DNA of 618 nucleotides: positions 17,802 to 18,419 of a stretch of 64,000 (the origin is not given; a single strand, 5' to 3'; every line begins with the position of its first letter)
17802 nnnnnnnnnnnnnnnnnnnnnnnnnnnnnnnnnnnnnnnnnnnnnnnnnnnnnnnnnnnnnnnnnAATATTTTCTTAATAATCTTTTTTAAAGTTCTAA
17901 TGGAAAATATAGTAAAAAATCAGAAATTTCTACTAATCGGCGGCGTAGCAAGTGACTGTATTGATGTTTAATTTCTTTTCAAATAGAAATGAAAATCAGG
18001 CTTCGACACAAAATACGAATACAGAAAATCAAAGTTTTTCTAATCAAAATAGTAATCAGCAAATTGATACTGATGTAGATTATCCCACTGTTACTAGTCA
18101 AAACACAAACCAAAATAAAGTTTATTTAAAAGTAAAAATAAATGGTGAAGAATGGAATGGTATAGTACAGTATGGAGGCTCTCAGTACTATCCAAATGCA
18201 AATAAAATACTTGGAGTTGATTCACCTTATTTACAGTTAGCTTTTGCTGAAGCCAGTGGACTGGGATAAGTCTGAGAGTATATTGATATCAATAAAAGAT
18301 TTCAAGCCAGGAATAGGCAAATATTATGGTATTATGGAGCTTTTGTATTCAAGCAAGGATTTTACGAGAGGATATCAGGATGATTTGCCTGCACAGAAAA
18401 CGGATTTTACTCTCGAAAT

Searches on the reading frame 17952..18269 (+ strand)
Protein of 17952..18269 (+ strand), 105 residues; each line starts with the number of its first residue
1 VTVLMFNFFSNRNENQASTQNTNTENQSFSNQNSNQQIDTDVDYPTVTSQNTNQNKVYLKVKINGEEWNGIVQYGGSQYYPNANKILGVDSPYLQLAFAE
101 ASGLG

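Call 30: search_protein_families(library=pfam, proteins=[window:17952-18269:+], max_evalue=0.01)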
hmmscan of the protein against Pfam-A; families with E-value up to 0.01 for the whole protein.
window:17952-18269:+ (105 aa): 1 family
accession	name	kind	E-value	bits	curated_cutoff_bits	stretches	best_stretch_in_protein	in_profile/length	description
PF16004.10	EFTUD2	-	0.0012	19.9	32.2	1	14-90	16-90/124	116 kDa U5 small nuclear ribonucleoprotein component N-terminus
